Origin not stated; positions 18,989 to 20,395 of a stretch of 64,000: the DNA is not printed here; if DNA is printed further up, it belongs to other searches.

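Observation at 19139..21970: Glyoxylate-shunt gene pair (malate synthase A plus isocitrate lyase) with elevated GC in a reduced, CPR-like background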

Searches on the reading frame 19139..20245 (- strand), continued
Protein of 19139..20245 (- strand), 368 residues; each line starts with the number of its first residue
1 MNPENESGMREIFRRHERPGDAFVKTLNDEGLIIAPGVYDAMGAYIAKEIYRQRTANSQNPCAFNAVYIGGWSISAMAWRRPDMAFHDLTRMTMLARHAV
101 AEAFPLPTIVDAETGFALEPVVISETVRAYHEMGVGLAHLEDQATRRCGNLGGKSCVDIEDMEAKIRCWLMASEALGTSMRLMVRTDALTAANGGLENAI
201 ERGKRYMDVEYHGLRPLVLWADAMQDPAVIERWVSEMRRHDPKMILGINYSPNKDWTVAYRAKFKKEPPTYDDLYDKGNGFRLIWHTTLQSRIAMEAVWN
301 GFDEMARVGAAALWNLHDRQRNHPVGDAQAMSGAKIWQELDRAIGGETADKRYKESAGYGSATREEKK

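Call 35: find_related_loci(query=A1, collection=genome_contigs, flank=10000)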
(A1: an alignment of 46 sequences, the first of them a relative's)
Query A1 (368 aa) in genome_contigs; peptide patterns used: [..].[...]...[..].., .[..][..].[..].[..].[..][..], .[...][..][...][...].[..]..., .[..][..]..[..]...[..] (x = any residue, [..] = any of these).
163 stretches matched a pattern; 53 encode a relative of the query (tblastn E <= 1e-3); 53 distinct loci.
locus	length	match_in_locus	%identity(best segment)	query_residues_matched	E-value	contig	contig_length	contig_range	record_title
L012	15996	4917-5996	69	9-368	3e-172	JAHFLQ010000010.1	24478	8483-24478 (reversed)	MAG: bacterium isolate nzgw437 NODE_1856_length_24479_cov_7.415962, whole genome shotgun sequence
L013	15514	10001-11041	65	14-359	5e-154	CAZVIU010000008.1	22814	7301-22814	MAG TPA_asm: uncultured Gammaproteobacteria bacterium isolate binchicken_co21_267 genome assembly, contig: NODE_1091_len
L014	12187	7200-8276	81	9-368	0e+0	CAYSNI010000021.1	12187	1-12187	MAG TPA_asm: uncultured Candidatus Saccharibacteria bacterium isolate binchicken_co203_465 genome assembly, contig: k141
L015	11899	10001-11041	62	11-359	4e-144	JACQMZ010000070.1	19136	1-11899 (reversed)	MAG: Candidatus Woesearchaeota archaeon isolate NC_groundwater_1242_Ag_S-0.1um_49_30 S_p1_S3_coassembly_k141_1378408, wh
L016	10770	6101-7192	60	1-361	2e-142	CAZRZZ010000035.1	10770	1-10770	MAG TPA_asm: uncultured Methanosarcinales archaeon isolate binchicken_co21_487 genome assembly, contig: NODE_4984_length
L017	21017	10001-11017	58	17-368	2e-131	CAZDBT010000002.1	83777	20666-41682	MAG TPA_asm: uncultured Candidatus Saccharibacteria bacterium isolate SRP193066_co2_98 genome assembly, contig: NODE_71_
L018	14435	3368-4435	53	6-361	5e-118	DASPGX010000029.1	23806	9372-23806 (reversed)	MAG TPA_asm: Candidatus Paceibacterota bacterium isolate SMAG_U16462 k141_817912, whole genome shotgun sequence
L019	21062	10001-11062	46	14-360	2e-110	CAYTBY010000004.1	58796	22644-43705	MAG TPA_asm: uncultured Candidatus Saccharibacteria bacterium isolate SRP178908_co1_2 genome assembly, contig: NODE_247_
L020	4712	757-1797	41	14-361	2e-76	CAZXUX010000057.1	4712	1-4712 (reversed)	MAG TPA_asm: uncultured Gammaproteobacteria bacterium isolate SRP342105_co1_333 genome assembly, contig: NODE_26226_leng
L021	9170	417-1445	43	14-352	3e-73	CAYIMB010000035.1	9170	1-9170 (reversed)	MAG TPA_asm: uncultured Gammaproteobacteria bacterium isolate ERP119705_co25_35 genome assembly, contig: NODE_7297_lengt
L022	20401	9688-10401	30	64-326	7e-24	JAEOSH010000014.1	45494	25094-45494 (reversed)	MAG: Candidatus Baldrarchaeum yapensis isolate Yap30.bin9.72 contig_43, whole genome shotgun sequence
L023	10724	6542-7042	34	25-208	8e-24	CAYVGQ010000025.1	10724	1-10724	MAG TPA_asm: uncultured Phascolarctobacterium sp. isolate SRP294416_co3_109 genome assembly, contig: NODE_12501_length_1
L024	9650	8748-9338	30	27-249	3e-22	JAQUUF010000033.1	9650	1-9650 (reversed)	MAG: Acidaminococcaceae bacterium isolate STD2_137 NODE_28235_length_9650_cov_2.281844_Sandtown_D2, whole genome shotgun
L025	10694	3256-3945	30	17-284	3e-22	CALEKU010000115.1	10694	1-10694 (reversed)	MAG TPA_asm: uncultured Armatimonadetes bacterium isolate SRR4028131_bin.12_CONCOCT_v1.1_MAG genome assembly, contig: ER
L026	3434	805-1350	33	17-216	4e-21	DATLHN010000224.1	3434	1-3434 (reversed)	MAG TPA_asm: Armatimonadaceae bacterium isolate SMAG_U13641 k141_768913, whole genome shotgun sequence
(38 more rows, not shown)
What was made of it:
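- On Candidate Phyla Radiation / Patescibacteria host: The nearest species genomes are labelled Candidatus Saccharibacteria or Candidatus Paceibacterota, but several record titles (Gammaproteobacteria, Woesearchaeota, Methanosarcinales) are clearly unreliable placeholders (call 35).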

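Call 39: search_protein_families(library=pfam, proteins=[L021:1503-3173:+, L021:3319-4092:+, L021:4176-4634:-, L021:4934-5518:+, L021:5898-6593:+, L021:7155-7811:-, L021:7762-8865:-, L020:3606-3974:+, L020:4017-4592:+, L020:1985-3520:+], max_evalue=0.001)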
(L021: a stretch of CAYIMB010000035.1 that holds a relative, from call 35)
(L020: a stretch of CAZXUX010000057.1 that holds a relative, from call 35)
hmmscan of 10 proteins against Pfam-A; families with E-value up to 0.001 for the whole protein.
L021:1503-3173:+ (556 aa): 2 families
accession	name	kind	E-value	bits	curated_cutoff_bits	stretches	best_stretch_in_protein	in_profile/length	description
PF01274.28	MS_TIM-barrel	-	3.3e-51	174.1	26.4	1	194-408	3-219/248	Malate synthase, TIM barrel domain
PF20659.2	MS_C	-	2.2e-08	35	23.1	1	439-553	2-106/118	Malate synthase, C-terminal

L021:3319-4092:+ (257 aa): 0 families

L021:4176-4634:- (152 aa): 0 families

L021:4934-5518:+ (194 aa): 0 families

L021:5898-6593:+ (231 aa): 1 family
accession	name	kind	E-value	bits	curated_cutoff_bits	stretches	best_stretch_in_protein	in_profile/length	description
PF09335.16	VTT_dom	-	4e-21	76.2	33.9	1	56-181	1-121/123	VTT domain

L021:7155-7811:- (218 aa): 3 families
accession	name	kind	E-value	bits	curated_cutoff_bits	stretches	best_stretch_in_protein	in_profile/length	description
PF00730.31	HhH-GPD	-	1.7e-22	80.3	26.2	1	48-181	3-108/108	HhH-GPD superfamily base excision DNA repair protein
PF14520.12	HHH_5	-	8.5e-05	23.4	27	0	65-106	17-56/57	Helix-hairpin-helix domain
PF00633.29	HHH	-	0.00064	19.9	24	0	112-140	2-30/30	Helix-hairpin-helix motif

L021:7762-8865:- (367 aa): 2 families
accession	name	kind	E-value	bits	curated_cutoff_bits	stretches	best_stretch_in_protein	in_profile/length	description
PF00149.33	Metallophos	-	5.5e-18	66.5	21.5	1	116-297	1-191/191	Calcineurin-like phosphoesterase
PF25077.1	DUF7800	-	0.00027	21.4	27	1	23-90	4-69/89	Domain of unknown function (DUF7800)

L020:3606-3974:+ (122 aa): 0 families

L020:4017-4592:+ (191 aa): 0 families

L020:1985-3520:+ (511 aa): 2 families
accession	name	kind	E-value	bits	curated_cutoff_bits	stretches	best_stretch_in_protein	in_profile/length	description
PF01274.28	MS_TIM-barrel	-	1.1e-54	185.5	26.4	1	153-366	2-219/248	Malate synthase, TIM barrel domain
PF20659.2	MS_C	-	9.2e-08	33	23.1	1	394-493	2-98/118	Malate synthase, C-terminal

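Call 47: search_protein_representatives(alignment_id=A1)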
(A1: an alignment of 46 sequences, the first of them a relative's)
Query: 46 sequences, 368 profile positions. Proteins with E-value up to 0.001 (for the whole library): 6599; up to 1e-10: 3014; up to 1e-30: 91. The best 150 are listed.
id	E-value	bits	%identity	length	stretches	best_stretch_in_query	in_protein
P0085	5.2e-166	568.4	-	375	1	7-366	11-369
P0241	2.8e-137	473.9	-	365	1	6-364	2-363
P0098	1.2e-129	448.7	-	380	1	6-365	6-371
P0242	7.5e-128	442.8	-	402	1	6-366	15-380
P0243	2.8e-105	368.6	-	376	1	7-365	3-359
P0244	2.6e-81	289.7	-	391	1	5-365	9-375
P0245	1.8e-65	237.6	-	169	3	273-366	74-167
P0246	2.4e-56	207.5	-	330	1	22-366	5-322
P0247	1.0e-53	198.9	-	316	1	22-361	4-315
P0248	7.6e-53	196.0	-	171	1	210-364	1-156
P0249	4.6e-47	177.0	-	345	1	24-351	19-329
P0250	1.6e-46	175.2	-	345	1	22-365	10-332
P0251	2.6e-45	171.3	-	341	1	26-365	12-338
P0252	5.2e-42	160.4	-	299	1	20-261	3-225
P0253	2.2e-41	158.3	-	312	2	20-211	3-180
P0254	2.7e-41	158.0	-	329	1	60-364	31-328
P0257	1.9e-40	155.2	-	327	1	20-364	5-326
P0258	7.1e-40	153.4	-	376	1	22-365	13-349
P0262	1.8e-37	145.4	-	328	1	24-365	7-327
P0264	8.4e-37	143.2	-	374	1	4-341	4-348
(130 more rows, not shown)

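Call 48: search_protein_families(library=ncbifam, proteins=[P0246, P0247, P0249, P0250, P0251, P0254, P0257, P0258, P0262, P0264], max_evalue=0.00001)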
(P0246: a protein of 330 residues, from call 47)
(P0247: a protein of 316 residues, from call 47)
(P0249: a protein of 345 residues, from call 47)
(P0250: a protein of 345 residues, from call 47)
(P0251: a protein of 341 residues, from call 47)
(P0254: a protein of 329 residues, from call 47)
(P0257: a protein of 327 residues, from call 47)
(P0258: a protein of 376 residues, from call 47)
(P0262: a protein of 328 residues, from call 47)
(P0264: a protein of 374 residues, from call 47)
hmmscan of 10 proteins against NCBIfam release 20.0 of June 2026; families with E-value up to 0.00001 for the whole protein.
P0246 (330 aa): 8 families
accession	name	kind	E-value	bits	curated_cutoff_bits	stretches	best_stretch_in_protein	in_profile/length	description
TIGR02317.1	prpB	equivalog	2e-61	207.7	354.4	1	5-279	2-262/285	methylisocitrate lyase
NF008455.0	PRK11320.1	equivalog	1.3e-53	182.2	353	1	4-301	7-289/295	methylisocitrate lyase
TIGR02319.1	CPEP_Pphonmut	equivalog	4.7e-46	157.3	420.05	1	6-187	6-185/294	carboxyvinyl-carboxyphosphonate phosphorylmutase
NF011645.0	PRK15063.1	equivalog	5.4e-42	144.1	562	2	165-298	264-405/430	isocitrate lyase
TIGR01346.1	isocit_lyase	equivalog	4.1e-41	141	275.9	2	164-299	364-505/527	isocitrate lyase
TIGR02321.1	Pphn_pyruv_hyd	equivalog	2.3e-28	99.1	374.4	1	8-185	7-184/290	phosphonopyruvate hydrolase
TIGR02320.1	PEP_mutase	equivalog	1.6e-27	96.2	319.55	1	8-212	1-213/284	phosphoenolpyruvate mutase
NF005074.0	PRK06498.1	equivalog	1.6e-17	63.3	446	1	78-161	179-266/531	isocitrate lyase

P0247 (316 aa): 8 families
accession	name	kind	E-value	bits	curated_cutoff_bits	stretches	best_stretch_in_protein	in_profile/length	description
TIGR02317.1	prpB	equivalog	1.4e-64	218.1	354.4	1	5-270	3-256/285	methylisocitrate lyase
NF008455.0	PRK11320.1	equivalog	5.7e-59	199.8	353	1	2-269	6-262/295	methylisocitrate lyase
TIGR02319.1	CPEP_Pphonmut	equivalog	4.1e-52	177.2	420.05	1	6-202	7-200/294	carboxyvinyl-carboxyphosphonate phosphorylmutase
NF011645.0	PRK15063.1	equivalog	2.1e-34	119.1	562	2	76-160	147-234/430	isocitrate lyase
TIGR02321.1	Pphn_pyruv_hyd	equivalog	1.8e-32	112.6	374.4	1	8-184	8-184/290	phosphonopyruvate hydrolase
TIGR01346.1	isocit_lyase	equivalog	7.6e-32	110.4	275.9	2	77-160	151-237/527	isocitrate lyase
TIGR02320.1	PEP_mutase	equivalog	3.1e-31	108.4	319.55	1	7-271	1-267/284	phosphoenolpyruvate mutase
NF005074.0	PRK06498.1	equivalog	1.3e-15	57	446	1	77-160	179-266/531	isocitrate lyase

P0249 (345 aa): 8 families
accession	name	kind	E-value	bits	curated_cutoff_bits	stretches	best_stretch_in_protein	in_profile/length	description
TIGR02317.1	prpB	equivalog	1.1e-50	172.5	354.4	1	18-290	3-251/285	methylisocitrate lyase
NF011645.0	PRK15063.1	equivalog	7.2e-43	147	562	2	179-300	265-379/430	isocitrate lyase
NF008455.0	PRK11320.1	equivalog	8.1e-43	146.7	353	1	18-203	9-190/295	methylisocitrate lyase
TIGR01346.1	isocit_lyase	equivalog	2.1e-40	138.6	275.9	2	177-300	364-481/527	isocitrate lyase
TIGR02319.1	CPEP_Pphonmut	equivalog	1.9e-36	125.8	420.05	1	17-202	5-186/294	carboxyvinyl-carboxyphosphonate phosphorylmutase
TIGR02320.1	PEP_mutase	equivalog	1.7e-21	76.5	319.55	1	28-227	10-213/284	phosphoenolpyruvate mutase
NF005074.0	PRK06498.1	equivalog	7.3e-18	64.4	446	1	89-174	178-266/531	isocitrate lyase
TIGR02321.1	Pphn_pyruv_hyd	equivalog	1.5e-15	57.1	374.4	1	30-223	18-207/290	phosphonopyruvate hydrolase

P0250 (345 aa): 7 families
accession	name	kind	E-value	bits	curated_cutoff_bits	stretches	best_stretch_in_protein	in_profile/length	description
TIGR02317.1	prpB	equivalog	1.2e-46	159.2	354.4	1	10-284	2-256/285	methylisocitrate lyase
NF008455.0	PRK11320.1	equivalog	1.5e-36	126.2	353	1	7-203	5-190/295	methylisocitrate lyase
TIGR02319.1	CPEP_Pphonmut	equivalog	5.5e-29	101.3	420.05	1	7-202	2-186/294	carboxyvinyl-carboxyphosphonate phosphorylmutase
TIGR02320.1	PEP_mutase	equivalog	6.4e-25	87.7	319.55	1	38-234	34-222/284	phosphoenolpyruvate mutase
NF011645.0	PRK15063.1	equivalog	2.5e-23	82.6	562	1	11-175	54-234/430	isocitrate lyase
TIGR01346.1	isocit_lyase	equivalog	2.7e-23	82.2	275.9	2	90-175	151-237/527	isocitrate lyase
TIGR02321.1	Pphn_pyruv_hyd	equivalog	2e-21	76.4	374.4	1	28-217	22-202/290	phosphonopyruvate hydrolase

P0251 (341 aa): 8 families
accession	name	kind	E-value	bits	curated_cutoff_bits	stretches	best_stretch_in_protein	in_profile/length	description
TIGR02317.1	prpB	equivalog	4.6e-42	144.2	354.4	1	8-287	2-253/285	methylisocitrate lyase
NF008455.0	PRK11320.1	equivalog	5.8e-34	117.7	353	1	6-285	6-258/295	methylisocitrate lyase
TIGR02319.1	CPEP_Pphonmut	equivalog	3e-27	95.6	420.05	1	10-286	7-256/294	carboxyvinyl-carboxyphosphonate phosphorylmutase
TIGR01346.1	isocit_lyase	equivalog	1e-25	90.2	275.9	2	181-293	363-479/527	isocitrate lyase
NF011645.0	PRK15063.1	equivalog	2.6e-25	89.2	562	2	181-297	262-381/430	isocitrate lyase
TIGR02321.1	Pphn_pyruv_hyd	equivalog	1.3e-17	63.9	374.4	1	32-209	28-190/290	phosphonopyruvate hydrolase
TIGR02320.1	PEP_mutase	equivalog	6.6e-16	58.2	319.55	1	28-229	26-212/284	phosphoenolpyruvate mutase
NF005074.0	PRK06498.1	equivalog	6.8e-13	48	446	1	64-180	164-268/531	isocitrate lyase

P0254 (329 aa): 8 families
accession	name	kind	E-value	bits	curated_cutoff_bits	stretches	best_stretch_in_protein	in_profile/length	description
TIGR02317.1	prpB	equivalog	7.4e-42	143.5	354.4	1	9-197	6-182/285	methylisocitrate lyase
NF008455.0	PRK11320.1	equivalog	2.8e-38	131.8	353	1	5-196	8-188/295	methylisocitrate lyase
TIGR01346.1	isocit_lyase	equivalog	4.7e-36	124.3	275.9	2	76-162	151-237/527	isocitrate lyase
NF011645.0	PRK15063.1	equivalog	1.1e-32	113.5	562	2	72-164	144-236/430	isocitrate lyase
TIGR02319.1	CPEP_Pphonmut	equivalog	1.7e-29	103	420.05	1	32-196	33-185/294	carboxyvinyl-carboxyphosphonate phosphorylmutase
TIGR02320.1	PEP_mutase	equivalog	1.2e-17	63.8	319.55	1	31-195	33-187/284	phosphoenolpyruvate mutase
NF005074.0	PRK06498.1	equivalog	6.1e-17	61.4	446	1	61-164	165-268/531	isocitrate lyase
TIGR02321.1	Pphn_pyruv_hyd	equivalog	1.2e-16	60.6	374.4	1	28-215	28-205/290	phosphonopyruvate hydrolase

P0257 (327 aa): 8 families
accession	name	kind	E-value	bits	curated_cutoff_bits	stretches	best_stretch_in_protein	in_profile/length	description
TIGR02317.1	prpB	equivalog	6.9e-48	163.3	354.4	1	8-275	3-256/285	methylisocitrate lyase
NF008455.0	PRK11320.1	equivalog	2.3e-41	142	353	1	7-207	8-204/295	methylisocitrate lyase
TIGR02319.1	CPEP_Pphonmut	equivalog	1.4e-30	106.5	420.05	1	7-313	5-292/294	carboxyvinyl-carboxyphosphonate phosphorylmutase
NF011645.0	PRK15063.1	equivalog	2.8e-29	102.2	562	2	171-277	267-376/430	isocitrate lyase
TIGR01346.1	isocit_lyase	equivalog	1.8e-27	96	275.9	2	79-161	151-234/527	isocitrate lyase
TIGR02321.1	Pphn_pyruv_hyd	equivalog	2.7e-17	62.8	374.4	1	10-208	7-204/290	phosphonopyruvate hydrolase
TIGR02320.1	PEP_mutase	equivalog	2.9e-16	59.3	319.55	1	38-211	37-209/284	phosphoenolpyruvate mutase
NF005074.0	PRK06498.1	equivalog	3.2e-13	49.1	446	1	79-165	179-267/531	isocitrate lyase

P0258 (376 aa): 8 families
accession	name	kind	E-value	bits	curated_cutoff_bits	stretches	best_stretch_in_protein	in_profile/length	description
TIGR02317.1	prpB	equivalog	8.2e-49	166.3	354.4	1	13-203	2-181/285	methylisocitrate lyase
NF008455.0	PRK11320.1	equivalog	3.2e-37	128.4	353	1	11-203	6-188/295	methylisocitrate lyase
TIGR02319.1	CPEP_Pphonmut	equivalog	2.8e-33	115.4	420.05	1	12-204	4-186/294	carboxyvinyl-carboxyphosphonate phosphorylmutase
NF011645.0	PRK15063.1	equivalog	6.1e-27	94.5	562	2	73-174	128-231/430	isocitrate lyase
TIGR01346.1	isocit_lyase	equivalog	1.2e-25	89.9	275.9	2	87-174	146-234/527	isocitrate lyase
TIGR02320.1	PEP_mutase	equivalog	7.7e-21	74.3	319.55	1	30-208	15-193/284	phosphoenolpyruvate mutase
TIGR02321.1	Pphn_pyruv_hyd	equivalog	1.1e-18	67.4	374.4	1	34-234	25-210/290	phosphonopyruvate hydrolase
NF005074.0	PRK06498.1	equivalog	2.3e-17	62.8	446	1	91-177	178-266/531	isocitrate lyase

P0262 (328 aa): 8 families
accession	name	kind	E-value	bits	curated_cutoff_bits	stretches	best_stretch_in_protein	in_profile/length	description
TIGR02317.1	prpB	equivalog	6.1e-48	163.5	354.4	1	5-208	2-198/285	methylisocitrate lyase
NF008455.0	PRK11320.1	equivalog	3.1e-40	138.2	353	1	4-206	7-203/295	methylisocitrate lyase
TIGR02319.1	CPEP_Pphonmut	equivalog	4.7e-29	101.6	420.05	1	4-194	4-189/294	carboxyvinyl-carboxyphosphonate phosphorylmutase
NF011645.0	PRK15063.1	equivalog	2.6e-26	92.4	562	2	165-309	261-408/430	isocitrate lyase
TIGR01346.1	isocit_lyase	equivalog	3e-26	92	275.9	2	165-310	362-508/527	isocitrate lyase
TIGR02320.1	PEP_mutase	equivalog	9.6e-26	90.4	319.55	1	9-206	2-204/284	phosphoenolpyruvate mutase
TIGR02321.1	Pphn_pyruv_hyd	equivalog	3.2e-20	72.4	374.4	1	5-198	4-194/290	phosphonopyruvate hydrolase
NF005074.0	PRK06498.1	equivalog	7.1e-11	41.4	446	1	80-164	181-266/531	isocitrate lyase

P0264 (374 aa): 7 families
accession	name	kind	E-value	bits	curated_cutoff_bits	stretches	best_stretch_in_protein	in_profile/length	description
NF011645.0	PRK15063.1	equivalog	1.1e-47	162.9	562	2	21-200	50-236/430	isocitrate lyase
TIGR01346.1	isocit_lyase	equivalog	2e-43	148.6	275.9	2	77-199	104-238/527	isocitrate lyase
TIGR02317.1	prpB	equivalog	8.1e-32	110.5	354.4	1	25-222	3-173/285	methylisocitrate lyase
NF008455.0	PRK11320.1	equivalog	6.9e-29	101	353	1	24-223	8-181/295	methylisocitrate lyase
NF005074.0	PRK06498.1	equivalog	3.5e-18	65.5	446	1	112-201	178-269/531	isocitrate lyase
TIGR02319.1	CPEP_Pphonmut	equivalog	1.8e-16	60.3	420.05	1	26-201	7-164/294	carboxyvinyl-carboxyphosphonate phosphorylmutase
TIGR02320.1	PEP_mutase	equivalog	4.6e-09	35.7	319.55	1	88-222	53-180/284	phosphoenolpyruvate mutase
